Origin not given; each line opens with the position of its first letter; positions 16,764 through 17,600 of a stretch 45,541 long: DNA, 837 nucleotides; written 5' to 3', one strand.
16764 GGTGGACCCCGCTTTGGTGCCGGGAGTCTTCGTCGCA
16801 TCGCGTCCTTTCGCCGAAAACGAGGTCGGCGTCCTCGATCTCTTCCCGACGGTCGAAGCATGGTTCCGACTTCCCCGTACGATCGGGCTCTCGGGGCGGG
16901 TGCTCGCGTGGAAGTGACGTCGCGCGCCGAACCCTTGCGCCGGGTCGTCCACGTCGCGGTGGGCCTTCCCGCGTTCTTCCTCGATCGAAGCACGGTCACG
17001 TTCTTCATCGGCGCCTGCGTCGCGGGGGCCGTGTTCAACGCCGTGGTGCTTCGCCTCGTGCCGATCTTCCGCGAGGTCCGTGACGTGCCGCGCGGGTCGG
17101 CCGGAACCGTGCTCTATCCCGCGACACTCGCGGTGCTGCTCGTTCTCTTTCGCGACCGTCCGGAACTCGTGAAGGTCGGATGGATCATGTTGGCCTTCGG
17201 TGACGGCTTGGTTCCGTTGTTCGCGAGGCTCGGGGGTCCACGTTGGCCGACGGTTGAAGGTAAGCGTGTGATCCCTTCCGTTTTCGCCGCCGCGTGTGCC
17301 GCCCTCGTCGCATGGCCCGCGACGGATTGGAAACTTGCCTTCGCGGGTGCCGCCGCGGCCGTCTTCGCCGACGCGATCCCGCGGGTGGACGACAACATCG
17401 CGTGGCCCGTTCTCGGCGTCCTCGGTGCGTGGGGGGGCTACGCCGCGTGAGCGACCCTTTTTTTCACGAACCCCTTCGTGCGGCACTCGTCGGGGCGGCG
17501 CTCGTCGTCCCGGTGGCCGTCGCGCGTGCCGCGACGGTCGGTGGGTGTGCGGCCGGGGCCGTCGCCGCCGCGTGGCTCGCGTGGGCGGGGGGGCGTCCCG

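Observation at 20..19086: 19-kb translationally coupled glycoconjugate assembly operon with no visible initiation, flipping, polymerisation or export genes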

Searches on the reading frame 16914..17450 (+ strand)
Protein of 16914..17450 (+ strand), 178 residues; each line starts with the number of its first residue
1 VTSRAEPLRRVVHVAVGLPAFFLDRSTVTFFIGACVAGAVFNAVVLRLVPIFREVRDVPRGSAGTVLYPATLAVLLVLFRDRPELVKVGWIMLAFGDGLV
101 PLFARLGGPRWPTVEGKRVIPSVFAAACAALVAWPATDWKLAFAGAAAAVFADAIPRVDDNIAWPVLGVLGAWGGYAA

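Call 5: search_protein_families(library=pfam, proteins=[window:16914-17450:+], max_evalue=0.01)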
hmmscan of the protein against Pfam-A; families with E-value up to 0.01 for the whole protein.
window:16914-17450:+ (178 aa): 0 families

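Call 12: search_protein_families(library=ncbifam, proteins=[window:16914-17450:+], max_evalue=0.001)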
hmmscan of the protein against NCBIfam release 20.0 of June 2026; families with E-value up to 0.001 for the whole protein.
window:16914-17450:+ (178 aa): 0 families

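Call 37: search_protein_families(library=pfam, alignment_id=A2, max_evalue=10)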
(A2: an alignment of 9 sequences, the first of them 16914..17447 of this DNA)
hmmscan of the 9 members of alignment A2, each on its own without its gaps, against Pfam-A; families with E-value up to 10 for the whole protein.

A. member 1, window:16914-17447:+ (178 aa): 1 family
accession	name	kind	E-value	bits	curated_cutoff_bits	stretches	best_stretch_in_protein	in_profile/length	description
PF09796.14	QCR10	-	0.22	12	27.5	1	143-162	22-41/63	Ubiquinol-cytochrome-c reductase complex subunit (QCR10)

B. families by the number of members that match (of 9 scanned): 3 families
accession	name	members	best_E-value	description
PF16982.10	Flp1_like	1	0.0032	Putative Flagellin, Flp1-like, domain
PF09796.14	QCR10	1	0.22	Ubiquinol-cytochrome-c reductase complex subunit (QCR10)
PF06897.17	DUF1269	1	8.9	Protein of unknown function (DUF1269)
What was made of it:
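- Checked: That makes 5 GT2 and 5 GT4 modules, as stated. g12 (178 aa, polytopic) has no Pfam hit even at E = 10 (call 37).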

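Call 38: search_solved_structures(query=A2, max_evalue=10, show_alignments=2)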
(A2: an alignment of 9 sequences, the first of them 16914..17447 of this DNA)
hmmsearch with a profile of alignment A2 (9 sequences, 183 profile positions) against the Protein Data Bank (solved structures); distinct sequences matched with E-value up to 10: 3.
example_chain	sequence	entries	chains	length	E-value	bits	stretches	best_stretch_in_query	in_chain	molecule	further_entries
9ski_A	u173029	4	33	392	0.095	15.8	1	114-148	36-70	Ferric enterobactin transport protein FepE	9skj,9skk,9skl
5ekd_A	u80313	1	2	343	0.61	13.1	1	46-87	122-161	Tryptophan--tRNA ligase, mitochondrial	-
4o6y_A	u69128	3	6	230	1.3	12.1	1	3-43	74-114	Probable transmembrane ascorbate ferrireductase 2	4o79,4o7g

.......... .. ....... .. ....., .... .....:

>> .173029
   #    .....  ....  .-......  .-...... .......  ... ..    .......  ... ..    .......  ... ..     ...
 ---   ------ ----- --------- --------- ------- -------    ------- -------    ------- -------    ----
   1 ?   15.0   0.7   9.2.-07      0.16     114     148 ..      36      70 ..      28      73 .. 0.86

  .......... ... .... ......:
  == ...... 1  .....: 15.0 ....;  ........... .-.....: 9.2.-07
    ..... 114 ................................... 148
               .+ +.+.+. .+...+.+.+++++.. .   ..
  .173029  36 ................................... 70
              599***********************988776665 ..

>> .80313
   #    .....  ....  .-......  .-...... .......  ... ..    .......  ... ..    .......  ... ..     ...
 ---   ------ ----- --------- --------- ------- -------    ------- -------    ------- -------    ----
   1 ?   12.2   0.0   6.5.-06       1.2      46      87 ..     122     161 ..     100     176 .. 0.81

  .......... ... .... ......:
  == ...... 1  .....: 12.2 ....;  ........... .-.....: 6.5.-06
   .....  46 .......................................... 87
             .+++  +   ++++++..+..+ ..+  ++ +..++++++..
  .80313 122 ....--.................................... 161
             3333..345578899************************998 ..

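Call 39: find_homologous_proteins(query=A2, max_evalue=0.001)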
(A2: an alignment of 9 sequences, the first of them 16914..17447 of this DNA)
Query A2 (9 sequences) (178 aa, profile of the alignment): 29 proteins with E <= 0.001 among 8000 candidates.
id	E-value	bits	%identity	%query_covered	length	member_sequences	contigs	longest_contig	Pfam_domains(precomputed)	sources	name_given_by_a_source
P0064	2.4e-73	264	37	91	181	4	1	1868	-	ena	-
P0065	3.3e-71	257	41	93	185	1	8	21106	-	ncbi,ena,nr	ncbi:MAG: hypothetical protein CMJ83_00670 [Planctomycetes bacterium]|nr:hypothetical protein [Planc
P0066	2.3e-69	251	38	94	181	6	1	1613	-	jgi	jgi:dolichol kinase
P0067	1.0e-68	249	36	93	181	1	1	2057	-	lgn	-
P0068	9.2e-68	246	40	91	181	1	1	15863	-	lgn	-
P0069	2.5e-66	241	36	87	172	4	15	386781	-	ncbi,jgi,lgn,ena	-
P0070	1.3e-65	239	34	85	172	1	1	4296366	-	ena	-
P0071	9.3e-62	226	32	97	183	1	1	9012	-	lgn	-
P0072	4.4e-60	221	99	100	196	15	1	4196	-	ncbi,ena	-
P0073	6.5e-59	217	38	69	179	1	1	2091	-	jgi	jgi:dolichol kinase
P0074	1.1e-58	216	51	30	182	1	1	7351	-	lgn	-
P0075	1.9e-58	215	33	97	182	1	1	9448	-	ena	-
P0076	6.1e-58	214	37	72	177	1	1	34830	-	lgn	-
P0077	5.6e-56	207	89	100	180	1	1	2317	-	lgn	-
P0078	1.2e-54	203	41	65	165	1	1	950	-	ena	-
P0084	3.0e-30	123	42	66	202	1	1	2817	-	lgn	-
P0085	2.5e-29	120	41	67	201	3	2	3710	-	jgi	jgi:farnesol kinase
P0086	1.4e-27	115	35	93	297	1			PF01940.22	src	-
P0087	1.2e-10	60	35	28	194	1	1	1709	-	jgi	jgi:phytol kinase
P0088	3.6e-8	51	38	48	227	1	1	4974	-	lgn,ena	-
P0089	1.9e-7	49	30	74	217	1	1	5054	-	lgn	-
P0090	4.0e-6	45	32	32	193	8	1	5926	-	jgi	jgi:dolichol kinase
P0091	2.5e-5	42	29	72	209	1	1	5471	-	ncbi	-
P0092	2.8e-4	39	-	-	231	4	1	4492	-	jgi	-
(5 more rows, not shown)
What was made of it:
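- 16914..17450 (+): g12, small polytopic membrane protein (178 aa). Candidate polyprenol (dolichol/phytol/farnesol-type) kinase. Call 39: JGI names relatives dolichol, farnesol or phytol kinase.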

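Call 47: find_encoding_contigs(protein=P0070, flank=10000, max_places=1)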
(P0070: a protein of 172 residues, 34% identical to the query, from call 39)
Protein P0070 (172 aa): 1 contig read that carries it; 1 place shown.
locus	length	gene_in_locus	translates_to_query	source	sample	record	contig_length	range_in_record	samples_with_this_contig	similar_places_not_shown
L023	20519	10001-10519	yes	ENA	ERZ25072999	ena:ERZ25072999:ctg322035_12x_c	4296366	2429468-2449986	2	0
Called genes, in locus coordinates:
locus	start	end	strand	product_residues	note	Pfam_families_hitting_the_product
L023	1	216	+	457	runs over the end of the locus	PF13439:Glyco_transf_4, PF13477:Glyco_trans_4_2 (faint), PF13579:Glyco_trans_4_4, PF00534:Glycos_transf_1, PF13692:Glyco_trans_1_4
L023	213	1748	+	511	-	PF04055:Radical_SAM (weak), PF13186:SPASM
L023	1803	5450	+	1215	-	PF13439:Glyco_transf_4, PF13579:Glyco_trans_4_4, PF00534:Glycos_transf_1, PF13692:Glyco_trans_1_4, PF13439:Glyco_transf_4, PF13579:Glyco_trans_4_4, PF00534:Glycos_transf_1, PF13692:Glyco_trans_1_4, +1 more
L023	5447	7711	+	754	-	PF13439:Glyco_transf_4, PF13579:Glyco_trans_4_4, PF20706:GT4-conflict (faint), PF00534:Glycos_transf_1, PF13692:Glyco_trans_1_4, PF00535:Glycos_transf_2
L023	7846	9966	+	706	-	PF01663:Phosphodiest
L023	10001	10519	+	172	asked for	-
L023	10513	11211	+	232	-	PF01940:DUF92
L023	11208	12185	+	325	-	PF01040:UbiA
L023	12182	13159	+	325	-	PF01073:3Beta_HSD, PF01370:Epimerase, PF02719:Polysacc_synt_2, PF04321:RmlD_sub_bind, PF05368:NmrA, PF07993:NAD_binding_4 (faint), PF13460:NAD_binding_10, PF16363:GDP_Man_Dehyd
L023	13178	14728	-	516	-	-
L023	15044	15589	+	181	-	PF04542:Sigma70_r2, PF08281:Sigma70_r4_2, PF04545:Sigma70_r4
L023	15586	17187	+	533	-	PF13646:HEAT_2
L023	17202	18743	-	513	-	-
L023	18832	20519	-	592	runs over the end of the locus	PF02985:HEAT (faint), PF13513:HEAT_EZ (faint), PF13646:HEAT_2, PF03130:HEAT_PBS (faint), PF13646:HEAT_2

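Call 48: find_encoding_contigs(protein=P0069, flank=10000, max_places=2)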
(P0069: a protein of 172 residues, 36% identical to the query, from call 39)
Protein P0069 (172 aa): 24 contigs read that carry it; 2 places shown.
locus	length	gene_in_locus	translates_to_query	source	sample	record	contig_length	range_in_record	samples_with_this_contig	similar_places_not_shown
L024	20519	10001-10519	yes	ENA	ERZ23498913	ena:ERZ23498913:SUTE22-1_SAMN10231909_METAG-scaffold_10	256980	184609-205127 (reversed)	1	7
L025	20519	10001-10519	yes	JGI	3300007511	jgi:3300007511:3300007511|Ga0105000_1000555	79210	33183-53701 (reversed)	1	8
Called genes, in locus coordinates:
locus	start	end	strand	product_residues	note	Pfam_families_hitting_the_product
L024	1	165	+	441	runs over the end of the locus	PF13439:Glyco_transf_4, PF13579:Glyco_trans_4_4, PF00534:Glycos_transf_1, PF13692:Glyco_trans_1_4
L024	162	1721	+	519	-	PF13186:SPASM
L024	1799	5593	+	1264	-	PF13439:Glyco_transf_4, PF13579:Glyco_trans_4_4, PF00534:Glycos_transf_1, PF13692:Glyco_trans_1_4, PF24161:CCDC39, PF13439:Glyco_transf_4, PF13579:Glyco_trans_4_4, PF00534:Glycos_transf_1, +2 more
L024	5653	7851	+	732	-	PF13439:Glyco_transf_4, PF13579:Glyco_trans_4_4, PF00534:Glycos_transf_1, PF13692:Glyco_trans_1_4, PF00535:Glycos_transf_2, PF13641:Glyco_tranf_2_3 (weak)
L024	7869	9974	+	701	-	PF01663:Phosphodiest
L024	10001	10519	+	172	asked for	-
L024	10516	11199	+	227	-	PF01940:DUF92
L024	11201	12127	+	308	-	PF01040:UbiA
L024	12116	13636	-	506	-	-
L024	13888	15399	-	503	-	-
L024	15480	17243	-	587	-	PF13513:HEAT_EZ (faint), PF02985:HEAT (faint), PF13646:HEAT_2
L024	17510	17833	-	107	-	PF00216:Bac_DNA_binding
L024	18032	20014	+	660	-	PF05343:Peptidase_M42, PF01546:Peptidase_M20 (faint), PF05343:Peptidase_M42, PF04389:Peptidase_M28 (weak)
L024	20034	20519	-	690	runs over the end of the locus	PF00775:Dioxygenase_C (faint), PF10670:DUF4198 (faint), PF09430:EMC7_beta-sandw (faint), PF13620:CarboxypepD_reg, PF13715:CarbopepD_reg_2 (faint), PF17210:SdrD_B (faint), PF13620:CarboxypepD_reg, PF13620:CarboxypepD_reg, +3 more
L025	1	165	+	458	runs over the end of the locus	PF13439:Glyco_transf_4, PF13579:Glyco_trans_4_4, PF00534:Glycos_transf_1, PF13692:Glyco_trans_1_4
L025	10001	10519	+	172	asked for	-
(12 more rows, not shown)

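Call 49: find_encoding_contigs(protein=P0076, flank=10000, max_places=1)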
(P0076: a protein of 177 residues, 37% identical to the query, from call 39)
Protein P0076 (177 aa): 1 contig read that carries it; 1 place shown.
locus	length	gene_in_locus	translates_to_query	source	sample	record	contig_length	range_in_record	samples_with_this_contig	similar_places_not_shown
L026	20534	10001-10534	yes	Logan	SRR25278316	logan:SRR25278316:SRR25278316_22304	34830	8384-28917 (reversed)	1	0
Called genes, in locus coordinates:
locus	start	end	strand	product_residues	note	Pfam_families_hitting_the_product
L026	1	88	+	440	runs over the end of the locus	PF13439:Glyco_transf_4, PF13579:Glyco_trans_4_4, PF20706:GT4-conflict (weak), PF00534:Glycos_transf_1, PF13692:Glyco_trans_1_4, PF13524:Glyco_trans_1_2 (weak)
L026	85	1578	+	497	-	PF04055:Radical_SAM (weak), PF13186:SPASM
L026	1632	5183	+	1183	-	PF13439:Glyco_transf_4, PF13579:Glyco_trans_4_4, PF00534:Glycos_transf_1, PF13692:Glyco_trans_1_4, PF13439:Glyco_transf_4, PF13579:Glyco_trans_4_4, PF00534:Glycos_transf_1, PF13692:Glyco_trans_1_4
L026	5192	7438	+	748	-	PF13439:Glyco_transf_4, PF13579:Glyco_trans_4_4, PF00534:Glycos_transf_1, PF13692:Glyco_trans_1_4, PF00535:Glycos_transf_2, PF13641:Glyco_tranf_2_3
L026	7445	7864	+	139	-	PF08915:tRNA-Thr_ED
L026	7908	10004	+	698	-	PF01663:Phosphodiest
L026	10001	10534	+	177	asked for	-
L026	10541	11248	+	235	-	PF01940:DUF92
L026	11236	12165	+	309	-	PF01040:UbiA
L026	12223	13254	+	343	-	PF01073:3Beta_HSD, PF01370:Epimerase, PF04321:RmlD_sub_bind, PF05368:NmrA, PF13460:NAD_binding_10, PF16363:GDP_Man_Dehyd, PF07993:NAD_binding_4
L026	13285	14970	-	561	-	-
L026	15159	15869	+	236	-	PF04298:Zn_peptidase_2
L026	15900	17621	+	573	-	PF02386:TrkH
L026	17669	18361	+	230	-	PF02254:TrkA_N, PF02080:TrkA_C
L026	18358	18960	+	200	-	PF04542:Sigma70_r2, PF08281:Sigma70_r4_2, PF04545:Sigma70_r4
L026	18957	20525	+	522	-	PF13646:HEAT_2 (faint)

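Call 52: find_homologous_proteins(query=A4, max_evalue=0.001)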
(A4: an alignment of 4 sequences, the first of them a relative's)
Query A4 (4 sequences) (505 aa, profile of the alignment): 4 proteins with E <= 0.001 among 8000 candidates.
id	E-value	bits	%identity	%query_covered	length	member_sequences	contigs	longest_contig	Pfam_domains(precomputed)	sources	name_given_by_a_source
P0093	2.2e-134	467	100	66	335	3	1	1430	-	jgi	-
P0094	1.4e-103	366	55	96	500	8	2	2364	-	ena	-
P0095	5.8e-103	363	54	96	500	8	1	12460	-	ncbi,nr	ncbi:MAG: hypothetical protein VX913_13060 [Planctomycetota bacterium]|nr:hypothetical protein [Plan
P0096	7.4e-84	300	67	56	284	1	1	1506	-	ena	-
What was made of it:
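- Tried and rejected: Only 5 sequences were available, because the homologue search returned 4 hits (call 52).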

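Call 67: predict_structure(alignment_id=A6)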
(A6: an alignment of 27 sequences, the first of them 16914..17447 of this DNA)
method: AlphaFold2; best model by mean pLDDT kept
length: 178 residues; sequences in the alignment: 27
mean_pLDDT: 94.2   pTM: 0.90
mean pLDDT of the five models: 94.2, 93.0, 92.5, 92.5, 92.2
residues with pLDDT >= 90: 150; 70-90: 26; 50-70: 2; < 50: 0
segments of 3 or more residues with pLDDT < 50: none
pLDDT, mean of each block of 10 residues (from residue 1): 78 93 98 98 91 78 91 98 98 96 95 96 98 98 98 95 98 98
secondary structure, 60 per line:
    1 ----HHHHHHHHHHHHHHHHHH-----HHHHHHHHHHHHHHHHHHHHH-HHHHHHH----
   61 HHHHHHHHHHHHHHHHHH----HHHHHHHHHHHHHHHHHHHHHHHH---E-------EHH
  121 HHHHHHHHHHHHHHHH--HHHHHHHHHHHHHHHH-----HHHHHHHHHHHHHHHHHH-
elements in order: H5-22 H28-48 H50-56 H61-78 H83-106 H119-136 H139-154 H160-177
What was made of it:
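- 16914..17450 (+): Call 67: confident 8-helix model (pLDDT 94).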

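Call 69: predict_structure(alignment_id=A5)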
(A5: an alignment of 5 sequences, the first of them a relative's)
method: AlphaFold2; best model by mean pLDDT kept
length: 500 residues; sequences in the alignment: 5
mean_pLDDT: 42.6   pTM: 0.27
mean pLDDT of the five models: 42.6, 40.8, 40.4, 39.3, 37.7
residues with pLDDT >= 90: 0; 70-90: 13; 50-70: 84; < 50: 403
segments of 3 or more residues with pLDDT < 50: 1-71, 83-117, 142-219, 221-231, 244-246, 250-257, 259-283, 292-294, 296-372, 374-389, 412-423, 450-500
pLDDT, mean of each block of 10 residues (from residue 1): 34 40 36 35 38 36 45 50 46 44 47 47 54 53 48 40 30 28 27 32 37 47 46 53 50 46 43 40 49 44 30 40 35 28 27 27 37 41 44 65 60 46 54 75 66 41 37 40 41 33
secondary structure, 60 per line:
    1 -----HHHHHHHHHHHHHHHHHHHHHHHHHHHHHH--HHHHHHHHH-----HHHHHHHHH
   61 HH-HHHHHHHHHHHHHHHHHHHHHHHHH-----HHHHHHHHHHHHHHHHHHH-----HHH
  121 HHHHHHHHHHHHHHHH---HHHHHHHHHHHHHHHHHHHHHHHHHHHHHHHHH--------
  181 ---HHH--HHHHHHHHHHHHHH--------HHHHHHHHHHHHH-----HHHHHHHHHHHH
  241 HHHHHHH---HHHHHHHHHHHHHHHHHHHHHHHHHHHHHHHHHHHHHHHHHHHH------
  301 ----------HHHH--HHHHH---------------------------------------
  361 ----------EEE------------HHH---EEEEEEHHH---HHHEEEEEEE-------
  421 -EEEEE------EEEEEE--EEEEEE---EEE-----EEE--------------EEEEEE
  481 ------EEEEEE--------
elements in order: H6-35 H38-46 H52-62 H64-88 H94-112 H118-136 H140-172 H189-202 H211-223 H229-247 H251-294 H311-314 H317-321 E371-373 E392-397 E407-413 E422-426 E433-438 E441-446 E450-452 E458-460 E475-480 E487-492
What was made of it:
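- Tried and rejected: Mean pLDDT was 42.6 (call 69), which is unusable, so no fold search was run on it.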

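Call 70: fold_search(model_id=the predicted structure, library=pdb)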
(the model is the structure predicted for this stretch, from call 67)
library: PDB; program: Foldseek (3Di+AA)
matches with E <= 10: 154; with E <= 0.001: 0
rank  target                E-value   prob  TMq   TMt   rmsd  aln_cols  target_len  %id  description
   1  5fn5_B                8.8e-01  0.12  0.23  0.20  13.8       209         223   13  Cryo-EM structure of gamma secretase in class 3 of the apo- state ensemble (released 2015-12-16)
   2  5j1h_B                1.4e+00  0.07  0.17  0.18  18.4       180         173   13  Structure of the spectrin repeats 5 and 6 of the plakin domain of plectin (released 2016-07-20)
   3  5wo6                  1.6e+00  0.13  0.23  0.09  14.5       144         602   14  Crystal Structure of Transient Receptor Potential (TRP) channel TRPV6cryst (released 2017-09-13)
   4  9s97_B                1.6e+00  0.11  0.22  0.21  19.5       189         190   10  CdvB2 filament - low twist (released 2026-01-28)
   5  6z0c_C                1.9e+00  0.10  0.24  0.23  21.4       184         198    8  Structure of in silico modelled artificial Maquette-3 protein (released 2021-03-17)
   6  4xln_F                1.9e+00  0.06  0.18  0.11  15.9       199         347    8  Crystal structure of T. aquaticus transcription initiation complex containing bubble promoter and RNA (released 2015-09-23)
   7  8xm6_B                2.0e+00  0.11  0.26  0.17  12.9       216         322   10  Cryo-EM structure of human ZnT1 WT, in the absence of zinc, determined in an outward-facing conformation (released 2024-10-30)
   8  5vjs                  2.0e+00  0.08  0.20  0.19  20.7       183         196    9  De Novo Photosynthetic Reaction Center Protein Equipped with Heme B, a synthetic Zn porphyrin, and Zn(II) cations (released 2018-04-25)
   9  4uiq_A                2.1e+00  0.07  0.19  0.21  16.5       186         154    9  Isolated globin domain of the Bordetella pertussis globin-coupled sensor with a heme at the dimer interface (released 2016-04-13)
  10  8bpo_t2               2.2e+00  0.06  0.19  0.12  15.5       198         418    9  Structure of rabbit 80S ribosome translating beta-tubulin in complex with tetratricopeptide protein 5 (TTC5) and S-ph (released 2023-07-05)
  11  6z0c_A                2.4e+00  0.09  0.24  0.23  21.4       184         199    8  Structure of in silico modelled artificial Maquette-3 protein (released 2021-03-17)
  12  4zva_A                2.7e+00  0.10  0.24  0.27  15.2       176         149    9  Crystal structure of globin domain of the E. coli DosC - form I (ferric) (released 2015-11-11)
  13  5j1h_A                2.7e+00  0.07  0.20  0.19  19.9       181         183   10  Structure of the spectrin repeats 5 and 6 of the plakin domain of plectin (released 2016-07-20)
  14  9bub_R                2.7e+00  0.05  0.20  0.12  15.5       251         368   13  Human calcitonin Receptor in complex with Gs and cagrilintide in the bypass conformation (released 2025-04-23)
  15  6sqg_C                2.8e+00  0.12  0.30  0.27  11.6       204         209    9  Crystal structure of viral rhodopsin OLPVRII (released 2019-11-06)
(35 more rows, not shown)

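Call 71: search_protein_families(library=pfam, proteins=[P0084, P0085, P0086, P0087, P0088, P0089, P0090, P0091, P0092], max_evalue=1)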
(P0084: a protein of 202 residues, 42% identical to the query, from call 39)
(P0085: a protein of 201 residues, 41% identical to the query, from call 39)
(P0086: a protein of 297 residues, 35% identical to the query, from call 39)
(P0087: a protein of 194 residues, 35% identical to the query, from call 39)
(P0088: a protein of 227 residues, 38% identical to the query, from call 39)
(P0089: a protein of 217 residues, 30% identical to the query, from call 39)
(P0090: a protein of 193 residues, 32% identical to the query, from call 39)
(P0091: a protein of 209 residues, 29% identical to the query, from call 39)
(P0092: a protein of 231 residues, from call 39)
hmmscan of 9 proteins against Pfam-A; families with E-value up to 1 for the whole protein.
P0084 (202 aa): 2 families
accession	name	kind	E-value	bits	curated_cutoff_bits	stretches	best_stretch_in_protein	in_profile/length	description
PF13801.11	Metal_resist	-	0.0021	18.7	29.2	1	131-184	6-57/125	Heavy-metal resistance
PF21089.3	PKS_DH_N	-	0.41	11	27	0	2-39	41-78/103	Polyketide synthase dehydratase domain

P0085 (201 aa): 0 families

P0086 (297 aa): 1 family
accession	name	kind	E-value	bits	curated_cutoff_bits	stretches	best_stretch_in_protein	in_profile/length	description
PF01940.21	DUF92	-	4.4e-09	36.5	27.5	1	223-295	4-77/251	Integral membrane protein DUF92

P0087 (194 aa): 1 family
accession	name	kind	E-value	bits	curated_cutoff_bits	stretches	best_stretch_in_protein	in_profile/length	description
PF15420.11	Abhydrolase_9_N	-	0.0069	16.9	27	1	123-180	19-76/208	Alpha/beta-hydrolase family N-terminus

P0088 (227 aa): 0 families

P0089 (217 aa): 1 family
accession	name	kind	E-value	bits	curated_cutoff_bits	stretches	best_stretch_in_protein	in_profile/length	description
PF09946.14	DUF2178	-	0.6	10.7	22.8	1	47-122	8-76/104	Predicted membrane protein (DUF2178)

P0090 (193 aa): 0 families

P0091 (209 aa): 0 families

P0092 (231 aa): 2 families
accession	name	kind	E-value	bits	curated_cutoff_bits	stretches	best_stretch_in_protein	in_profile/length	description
PF12036.14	DUF3522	-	0.073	13.6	29.3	1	169-227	75-133/188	Protein of unknown function (DUF3522)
PF05767.17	Pox_A14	-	0.94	10.1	27.7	1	65-127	15-75/93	Poxvirus virion envelope protein A14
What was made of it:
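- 16914..17450 (+): Calls 39 and 71: P0086 is a g12-like + DUF92 fusion.
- On Polyprenol salvage (VTE5/FOLK - VTE6) feeding a UbiA prenyltransferase: g12 has no Pfam hit at E = 10 (call 37), and its distant relatives have none either (call 71).
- JGI names relatives of g12 dolichol, farnesol or phytol kinase, and one relative is fused to DUF92 (calls 39, 71).
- Tried and rejected: No CTP_transf_1 or other link was found (calls 37, 71).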

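Call 76: find_encoding_contigs(protein=P0085, flank=6000, max_places=2)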
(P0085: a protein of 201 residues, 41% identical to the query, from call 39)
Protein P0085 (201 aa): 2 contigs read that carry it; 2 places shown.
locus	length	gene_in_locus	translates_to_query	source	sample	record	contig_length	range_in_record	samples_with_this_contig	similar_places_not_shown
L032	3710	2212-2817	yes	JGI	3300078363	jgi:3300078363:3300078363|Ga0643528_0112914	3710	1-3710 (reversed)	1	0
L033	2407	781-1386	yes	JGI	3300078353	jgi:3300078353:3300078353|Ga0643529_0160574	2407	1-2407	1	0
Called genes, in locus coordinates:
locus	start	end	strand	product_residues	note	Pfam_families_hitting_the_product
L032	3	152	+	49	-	?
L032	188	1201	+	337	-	PF01073:3Beta_HSD, PF01370:Epimerase, PF02719:Polysacc_synt_2, PF04321:RmlD_sub_bind, PF07993:NAD_binding_4, PF13460:NAD_binding_10, PF16363:GDP_Man_Dehyd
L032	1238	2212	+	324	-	PF01073:3Beta_HSD, PF01370:Epimerase, PF02719:Polysacc_synt_2 (weak), PF04321:RmlD_sub_bind, PF07993:NAD_binding_4 (faint), PF16363:GDP_Man_Dehyd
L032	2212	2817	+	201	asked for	-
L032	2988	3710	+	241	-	?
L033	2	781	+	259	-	?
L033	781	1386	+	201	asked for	-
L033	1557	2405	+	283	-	?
